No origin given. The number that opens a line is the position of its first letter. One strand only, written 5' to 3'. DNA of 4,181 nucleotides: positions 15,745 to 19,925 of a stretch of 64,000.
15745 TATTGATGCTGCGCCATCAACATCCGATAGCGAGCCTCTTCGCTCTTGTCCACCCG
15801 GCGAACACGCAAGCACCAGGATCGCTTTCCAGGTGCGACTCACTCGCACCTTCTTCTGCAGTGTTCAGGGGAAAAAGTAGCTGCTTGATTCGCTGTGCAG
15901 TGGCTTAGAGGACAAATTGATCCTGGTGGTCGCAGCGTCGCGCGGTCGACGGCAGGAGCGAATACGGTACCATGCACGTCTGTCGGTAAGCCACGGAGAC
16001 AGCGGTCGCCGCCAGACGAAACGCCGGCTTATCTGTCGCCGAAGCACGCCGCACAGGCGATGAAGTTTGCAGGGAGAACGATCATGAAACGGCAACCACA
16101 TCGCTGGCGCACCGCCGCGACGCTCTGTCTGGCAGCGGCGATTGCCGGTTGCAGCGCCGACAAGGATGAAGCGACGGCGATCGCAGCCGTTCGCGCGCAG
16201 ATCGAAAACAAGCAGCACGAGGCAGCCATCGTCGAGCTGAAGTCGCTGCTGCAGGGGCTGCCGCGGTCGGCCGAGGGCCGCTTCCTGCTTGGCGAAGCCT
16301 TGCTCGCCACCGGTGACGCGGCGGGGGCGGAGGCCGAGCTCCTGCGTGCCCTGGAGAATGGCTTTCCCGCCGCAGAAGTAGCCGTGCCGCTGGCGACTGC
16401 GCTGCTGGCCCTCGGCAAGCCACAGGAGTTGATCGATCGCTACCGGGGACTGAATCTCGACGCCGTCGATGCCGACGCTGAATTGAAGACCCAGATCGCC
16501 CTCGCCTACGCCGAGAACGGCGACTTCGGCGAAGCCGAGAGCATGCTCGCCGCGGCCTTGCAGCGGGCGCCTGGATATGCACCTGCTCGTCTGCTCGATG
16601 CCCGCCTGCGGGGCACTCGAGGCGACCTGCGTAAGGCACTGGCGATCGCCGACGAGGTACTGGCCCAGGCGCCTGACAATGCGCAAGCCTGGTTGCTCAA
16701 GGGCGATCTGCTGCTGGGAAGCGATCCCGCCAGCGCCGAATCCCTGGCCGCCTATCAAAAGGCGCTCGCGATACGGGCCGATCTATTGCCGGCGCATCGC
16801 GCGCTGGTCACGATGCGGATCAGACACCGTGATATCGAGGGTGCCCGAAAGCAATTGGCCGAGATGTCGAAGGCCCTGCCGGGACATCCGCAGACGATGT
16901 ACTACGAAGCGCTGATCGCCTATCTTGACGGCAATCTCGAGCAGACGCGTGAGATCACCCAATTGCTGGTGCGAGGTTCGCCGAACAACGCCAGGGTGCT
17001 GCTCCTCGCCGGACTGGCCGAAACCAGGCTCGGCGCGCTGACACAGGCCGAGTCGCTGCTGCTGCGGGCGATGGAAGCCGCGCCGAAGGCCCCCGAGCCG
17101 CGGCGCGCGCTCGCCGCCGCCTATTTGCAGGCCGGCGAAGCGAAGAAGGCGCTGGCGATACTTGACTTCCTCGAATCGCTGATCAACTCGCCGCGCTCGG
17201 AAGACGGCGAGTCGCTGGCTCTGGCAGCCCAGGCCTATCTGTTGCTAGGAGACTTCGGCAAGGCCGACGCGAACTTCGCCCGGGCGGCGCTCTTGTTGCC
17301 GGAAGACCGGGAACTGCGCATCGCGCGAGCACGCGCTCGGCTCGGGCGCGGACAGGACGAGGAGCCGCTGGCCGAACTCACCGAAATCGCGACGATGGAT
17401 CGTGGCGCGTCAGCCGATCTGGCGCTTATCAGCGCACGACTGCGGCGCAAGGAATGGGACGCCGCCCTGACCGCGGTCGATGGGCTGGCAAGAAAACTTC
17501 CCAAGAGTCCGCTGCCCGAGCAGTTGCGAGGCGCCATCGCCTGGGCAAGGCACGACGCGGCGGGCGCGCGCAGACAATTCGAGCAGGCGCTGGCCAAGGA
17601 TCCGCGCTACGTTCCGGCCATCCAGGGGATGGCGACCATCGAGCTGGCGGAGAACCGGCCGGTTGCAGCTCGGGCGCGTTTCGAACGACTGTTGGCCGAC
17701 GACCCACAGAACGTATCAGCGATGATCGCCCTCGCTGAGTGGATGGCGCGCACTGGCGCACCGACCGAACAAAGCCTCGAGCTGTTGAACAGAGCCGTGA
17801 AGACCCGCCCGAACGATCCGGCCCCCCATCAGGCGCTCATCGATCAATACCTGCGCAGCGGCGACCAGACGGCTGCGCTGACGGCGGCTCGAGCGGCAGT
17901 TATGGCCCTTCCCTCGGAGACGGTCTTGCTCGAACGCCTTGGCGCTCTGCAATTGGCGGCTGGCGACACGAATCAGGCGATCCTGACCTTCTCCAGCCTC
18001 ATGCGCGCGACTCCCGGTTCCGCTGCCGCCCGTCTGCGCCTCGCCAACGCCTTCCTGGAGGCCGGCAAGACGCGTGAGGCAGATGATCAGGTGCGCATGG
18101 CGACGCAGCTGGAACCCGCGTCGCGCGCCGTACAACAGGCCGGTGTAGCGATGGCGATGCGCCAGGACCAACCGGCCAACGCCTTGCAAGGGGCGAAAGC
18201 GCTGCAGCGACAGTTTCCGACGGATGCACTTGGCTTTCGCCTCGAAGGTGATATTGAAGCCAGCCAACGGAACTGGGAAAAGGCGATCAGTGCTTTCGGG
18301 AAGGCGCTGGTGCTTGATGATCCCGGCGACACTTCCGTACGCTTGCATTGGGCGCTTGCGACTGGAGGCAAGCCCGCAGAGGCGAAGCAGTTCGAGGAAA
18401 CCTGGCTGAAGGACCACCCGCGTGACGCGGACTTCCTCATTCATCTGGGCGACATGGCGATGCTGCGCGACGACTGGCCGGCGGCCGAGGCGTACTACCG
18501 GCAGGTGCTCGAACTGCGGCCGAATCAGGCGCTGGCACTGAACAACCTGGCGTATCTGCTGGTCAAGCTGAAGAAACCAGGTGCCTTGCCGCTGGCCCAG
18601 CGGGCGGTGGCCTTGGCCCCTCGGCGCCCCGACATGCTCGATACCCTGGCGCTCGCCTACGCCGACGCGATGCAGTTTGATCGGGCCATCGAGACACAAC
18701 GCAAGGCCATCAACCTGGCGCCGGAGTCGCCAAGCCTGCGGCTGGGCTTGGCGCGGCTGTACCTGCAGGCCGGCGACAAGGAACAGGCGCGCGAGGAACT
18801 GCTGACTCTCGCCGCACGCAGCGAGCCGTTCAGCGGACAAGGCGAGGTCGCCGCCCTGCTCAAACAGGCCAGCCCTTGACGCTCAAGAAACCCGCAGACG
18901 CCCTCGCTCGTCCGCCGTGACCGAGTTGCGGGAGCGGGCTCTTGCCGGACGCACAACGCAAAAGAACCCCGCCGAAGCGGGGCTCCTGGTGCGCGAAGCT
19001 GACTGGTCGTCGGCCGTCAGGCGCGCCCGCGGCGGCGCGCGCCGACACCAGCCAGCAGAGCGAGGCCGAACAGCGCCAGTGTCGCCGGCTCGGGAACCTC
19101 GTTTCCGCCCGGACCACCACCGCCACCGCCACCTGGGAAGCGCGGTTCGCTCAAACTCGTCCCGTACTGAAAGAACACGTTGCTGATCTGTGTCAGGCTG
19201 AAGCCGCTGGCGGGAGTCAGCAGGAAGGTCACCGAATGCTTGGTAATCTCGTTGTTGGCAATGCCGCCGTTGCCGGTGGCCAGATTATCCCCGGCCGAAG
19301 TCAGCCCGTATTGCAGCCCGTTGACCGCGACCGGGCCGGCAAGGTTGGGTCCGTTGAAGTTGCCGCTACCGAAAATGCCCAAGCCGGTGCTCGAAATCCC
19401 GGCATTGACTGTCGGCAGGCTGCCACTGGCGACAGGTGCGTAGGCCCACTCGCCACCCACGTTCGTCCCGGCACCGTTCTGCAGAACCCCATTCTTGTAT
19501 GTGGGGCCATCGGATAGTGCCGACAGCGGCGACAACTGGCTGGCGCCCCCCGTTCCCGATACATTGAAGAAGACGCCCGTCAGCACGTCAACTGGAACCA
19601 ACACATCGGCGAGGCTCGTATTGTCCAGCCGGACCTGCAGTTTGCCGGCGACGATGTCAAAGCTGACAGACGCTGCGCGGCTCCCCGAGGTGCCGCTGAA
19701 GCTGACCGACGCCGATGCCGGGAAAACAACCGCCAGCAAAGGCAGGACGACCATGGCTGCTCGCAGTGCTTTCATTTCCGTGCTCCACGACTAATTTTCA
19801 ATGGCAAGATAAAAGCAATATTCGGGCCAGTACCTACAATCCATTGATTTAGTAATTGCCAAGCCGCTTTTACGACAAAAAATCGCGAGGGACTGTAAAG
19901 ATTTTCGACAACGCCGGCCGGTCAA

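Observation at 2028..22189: Candidate undescribed system: atypical T2SS/pseudopilus + nine-heme Ig-cytochrome + c-di-GMP-riboswitch-controlled subtilase + PEP-CTERM/PrsT in one surface-export block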

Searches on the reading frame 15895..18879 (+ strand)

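Call 4: search_protein_families(library=pfam, proteins=[window:15895-18879:+], max_evalue=0.01)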
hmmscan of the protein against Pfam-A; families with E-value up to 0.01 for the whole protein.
window:15895-18879:+ (994 aa): 20 families
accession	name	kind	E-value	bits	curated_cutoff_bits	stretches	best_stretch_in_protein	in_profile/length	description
PF14559.12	TPR_19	-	6e-47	158.3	25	7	206-271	2-67/68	Tetratricopeptide repeat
PF13428.12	TPR_14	-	4.9e-35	116.8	23.5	2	196-237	2-43/44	Tetratricopeptide repeat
PF13432.12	TPR_16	-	2.2e-32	111.5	32.7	5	579-642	3-65/65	Tetratricopeptide repeat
PF13431.12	TPR_17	-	3.6e-21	74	24.4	1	867-894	1-28/34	Tetratricopeptide repeat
PF07719.23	TPR_2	-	8.4e-21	72.8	27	1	845-877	1-33/34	Tetratricopeptide repeat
PF23914.1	TPR_CcmH_CycH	-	7.4e-19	68.6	42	2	774-877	46-153/158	Cytochrome c-type biogenesis protein H TPR domain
PF12895.13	ANAPC3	-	8.5e-17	61.6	27.2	1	897-969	8-79/82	Anaphase-promoting complex, cyclosome, subunit 3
PF13424.12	TPR_12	-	1.2e-15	57.9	30.1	2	848-909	6-76/77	Tetratricopeptide repeat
PF13414.12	TPR_11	-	1.4e-15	57.1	26.8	1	852-892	1-41/42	TPR repeat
PF25060.1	ARM_TT21_2nd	-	9.9e-12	45.3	27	0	212-271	205-264/270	Tetratricopeptide repeat protein 21 second ARM domain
PF13181.12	TPR_8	-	6e-11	42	25.7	0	195-226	1-32/34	Tetratricopeptide repeat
PF13371.12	TPR_9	-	2e-09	37.7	35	1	921-991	4-70/73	Tetratricopeptide repeat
PF25062.1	ARM_TT21_N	-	2.5e-09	37.7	40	0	319-430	87-195/222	Tetratricopeptide repeat protein 21 N-terminal ARM repeat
PF00515.34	TPR_1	-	6.4e-09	35.7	27.8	1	845-877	1-33/34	Tetratricopeptide repeat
PF25064.1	ARM_TT21_5th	-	1.9e-08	35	27.8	0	579-637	7-67/117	TT21 fifth ARM repeats domain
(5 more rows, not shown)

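Call 6: search_protein_families(library=ncbifam, proteins=[window:15895-18879:+], max_evalue=0.01)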
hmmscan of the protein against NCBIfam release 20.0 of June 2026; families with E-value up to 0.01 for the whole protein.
window:15895-18879:+ (994 aa): 26 families (the best 25 are shown)
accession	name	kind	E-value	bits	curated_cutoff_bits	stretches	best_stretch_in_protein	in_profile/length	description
TIGR02917.1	PEP_TPR_lipo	equivalog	5.6e-194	646.6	312.2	1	74-972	5-897/899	XrtA/PEP-CTERM system TPR-repeat protein PrsT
NF040959.1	MamA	equivalog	4.8e-36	124.1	200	4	822-967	48-194/204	magnetosome protein MamA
NF033920.0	C39_PA2778_fam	equivalog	1.2e-28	100.3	150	5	821-909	166-255/255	PA2778 family cysteine peptidase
TIGR02521.1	type_IV_pilW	equivalog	8.4e-28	97.5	154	4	824-969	44-192/234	type IV pilus biogenesis/stability protein PilW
TIGR03939.1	PGA_TPR_OMP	equivalog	4.5e-21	74.8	366.65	3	166-333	316-498/800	poly-beta-1,6 N-acetyl-D-glucosamine export porin PgaA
NF047371.1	FlcA_CTERM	equivalog_domain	1.2e-19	70.3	300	1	202-464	162-411/646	periplasmic flagellar collar protein FlcA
TIGR00540.1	TPR_hemY_coli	hypoth_equivalog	2.7e-18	65.9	142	3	824-894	305-374/385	heme biosynthesis-associated TPR protein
NF052415.1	T3SS_chap_SctY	equivalog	4e-18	65.9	70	3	364-462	4-101/106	type III secretion apparatus assembly chaperone SctY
TIGR02552.1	LcrH_SycD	equivalog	4.9e-17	61.9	104.8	1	333-426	19-112/136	SycD/LcrH family type III secretion system chaperone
NF052400.1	M48_BAM_BepA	equivalog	2.6e-14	52.9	570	2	553-673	321-439/483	beta-barrel assembly-enhancing protease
NF008520.0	PRK11447.1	equivalog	3.9e-14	51.4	858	2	830-976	370-525/1157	cellulose synthase complex outer membrane protein BcsC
NF033762.1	social_mot_Tgl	equivalog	1.2e-11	44.5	225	1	557-733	49-227/252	social motility TPR repeat lipoprotein Tgl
NF033758.1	gliding_GltE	equivalog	2.5e-11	43.2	225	2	825-969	100-245/411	adventurous gliding motility TPR repeat lipoprotein GltE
NF008756.0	PRK11788.1-4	equivalog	1.9e-10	40.3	474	1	495-673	133-313/389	lipopolysaccharide assembly protein LapB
TIGR02795.1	tol_pal_ybgF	equivalog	4.5e-10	40.2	90.1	0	94-175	4-84/119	tol-pal system protein YbgF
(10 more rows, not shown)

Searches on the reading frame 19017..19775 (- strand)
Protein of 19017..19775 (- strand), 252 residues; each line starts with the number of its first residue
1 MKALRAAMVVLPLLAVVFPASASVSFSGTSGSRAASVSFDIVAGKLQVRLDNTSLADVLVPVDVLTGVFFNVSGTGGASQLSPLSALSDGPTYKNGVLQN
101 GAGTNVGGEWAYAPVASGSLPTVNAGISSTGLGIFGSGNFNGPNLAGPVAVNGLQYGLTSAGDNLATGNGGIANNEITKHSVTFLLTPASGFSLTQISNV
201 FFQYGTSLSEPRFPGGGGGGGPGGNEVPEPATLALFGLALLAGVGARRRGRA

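Call 4: search_protein_families(library=pfam, proteins=[window:19017-19775:-], max_evalue=0.01)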
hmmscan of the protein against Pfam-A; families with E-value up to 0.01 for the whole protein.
window:19017-19775:- (252 aa): 1 family
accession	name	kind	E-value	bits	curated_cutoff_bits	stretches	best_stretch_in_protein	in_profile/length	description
PF07589.16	PEP-CTERM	-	2.6e-07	30.9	20.7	1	227-249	2-24/24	PEP-CTERM motif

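Call 6: search_protein_families(library=ncbifam, proteins=[window:19017-19775:-], max_evalue=0.01)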
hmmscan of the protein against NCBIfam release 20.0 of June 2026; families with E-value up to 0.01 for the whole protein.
window:19017-19775:- (252 aa): 9 families
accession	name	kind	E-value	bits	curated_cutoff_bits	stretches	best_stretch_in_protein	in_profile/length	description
NF045504.1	Xrt_dep_XDD4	subfamily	3.7e-63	213.1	40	1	14-210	3-202/202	XDD4 family exosortase-dependent surface protein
NF033947.0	PEP-cistern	hypoth_equivalog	6.8e-06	26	60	1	164-249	108-195/195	cistern family PEP-CTERM protein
TIGR02595.1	PEP_CTERM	domain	5.5e-05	23.7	16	1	227-249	1-22/24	PEP-CTERM sorting domain-containing protein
NF041927.1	Xrt_dep_XDP1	equivalog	0.00015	21.9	125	1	223-249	216-241/242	exosortase-dependent surface protein XDP1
NF038125.1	PEP_CTERM_THxN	subfamily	0.00018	21.1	85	1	227-249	223-244/246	THxN family PEP-CTERM protein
NF041538.1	PEP_EDSA_1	subfamily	0.00019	21.2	100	1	227-249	284-306/307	EDSAP-1 family PEP-CTERM protein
NF038129.1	PEP_NF038129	equivalog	0.00054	19.9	65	0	225-249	169-193/194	NF038129 family PEP-CTERM protein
NF038120.1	PEP_CTERM_QFxxD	subfamily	0.0011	18.9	80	1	225-249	191-214/215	NF038120 family PEP-CTERM protein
NF033554.9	floc_PepA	equivalog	0.0038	17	80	0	6-250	4-259/261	flocculation-associated PEP-CTERM protein PepA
